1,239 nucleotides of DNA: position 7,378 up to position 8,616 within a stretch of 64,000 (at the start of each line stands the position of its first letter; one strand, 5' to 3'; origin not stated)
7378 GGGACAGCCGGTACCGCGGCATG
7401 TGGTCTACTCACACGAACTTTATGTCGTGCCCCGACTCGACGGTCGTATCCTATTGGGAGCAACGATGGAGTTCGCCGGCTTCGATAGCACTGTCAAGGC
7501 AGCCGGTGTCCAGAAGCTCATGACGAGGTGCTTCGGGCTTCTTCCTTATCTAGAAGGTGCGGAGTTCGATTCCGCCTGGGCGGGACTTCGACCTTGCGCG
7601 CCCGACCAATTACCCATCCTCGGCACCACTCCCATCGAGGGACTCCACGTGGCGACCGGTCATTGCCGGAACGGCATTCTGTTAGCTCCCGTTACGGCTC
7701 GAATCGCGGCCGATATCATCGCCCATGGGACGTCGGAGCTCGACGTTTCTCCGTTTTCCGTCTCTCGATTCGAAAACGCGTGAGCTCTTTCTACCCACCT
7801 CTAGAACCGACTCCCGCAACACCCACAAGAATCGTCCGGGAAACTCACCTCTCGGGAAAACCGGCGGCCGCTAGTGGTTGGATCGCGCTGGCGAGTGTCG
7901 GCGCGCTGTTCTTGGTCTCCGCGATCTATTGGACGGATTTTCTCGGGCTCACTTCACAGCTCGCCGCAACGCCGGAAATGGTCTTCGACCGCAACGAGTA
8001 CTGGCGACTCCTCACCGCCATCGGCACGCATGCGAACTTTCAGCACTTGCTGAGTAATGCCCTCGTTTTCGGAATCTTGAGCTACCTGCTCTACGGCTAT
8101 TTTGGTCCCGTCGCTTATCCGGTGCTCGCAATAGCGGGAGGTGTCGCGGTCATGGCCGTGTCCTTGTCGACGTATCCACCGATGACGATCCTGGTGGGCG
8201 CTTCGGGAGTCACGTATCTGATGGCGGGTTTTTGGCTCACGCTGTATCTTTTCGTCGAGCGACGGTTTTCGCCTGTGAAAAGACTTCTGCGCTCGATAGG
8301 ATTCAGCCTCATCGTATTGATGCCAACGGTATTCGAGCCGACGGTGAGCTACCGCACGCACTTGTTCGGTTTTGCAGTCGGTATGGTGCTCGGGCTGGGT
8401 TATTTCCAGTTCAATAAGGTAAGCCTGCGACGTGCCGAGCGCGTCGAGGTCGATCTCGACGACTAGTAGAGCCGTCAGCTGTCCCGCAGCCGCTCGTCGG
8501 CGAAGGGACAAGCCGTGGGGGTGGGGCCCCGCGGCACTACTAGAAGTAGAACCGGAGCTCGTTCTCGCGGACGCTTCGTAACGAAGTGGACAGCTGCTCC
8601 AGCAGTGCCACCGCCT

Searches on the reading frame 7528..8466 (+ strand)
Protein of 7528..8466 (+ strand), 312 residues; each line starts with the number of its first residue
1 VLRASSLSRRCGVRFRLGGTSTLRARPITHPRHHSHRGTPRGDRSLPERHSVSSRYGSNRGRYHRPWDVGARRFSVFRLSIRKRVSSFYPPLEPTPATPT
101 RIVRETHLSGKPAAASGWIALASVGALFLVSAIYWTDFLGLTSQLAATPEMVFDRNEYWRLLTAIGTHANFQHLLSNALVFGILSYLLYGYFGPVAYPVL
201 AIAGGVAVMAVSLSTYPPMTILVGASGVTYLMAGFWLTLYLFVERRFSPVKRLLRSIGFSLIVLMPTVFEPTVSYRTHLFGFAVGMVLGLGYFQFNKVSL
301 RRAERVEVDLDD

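Call 34: search_protein_families(library=pfam, proteins=[window:7528-8466:+], max_evalue=0.00001)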
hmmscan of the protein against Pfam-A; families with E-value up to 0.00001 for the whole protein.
window:7528-8466:+ (312 aa): 1 family
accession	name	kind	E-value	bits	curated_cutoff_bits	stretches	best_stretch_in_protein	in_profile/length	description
PF01694.28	Rhomboid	-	1.7e-16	61.2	22.6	1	156-294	2-142/143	Rhomboid domain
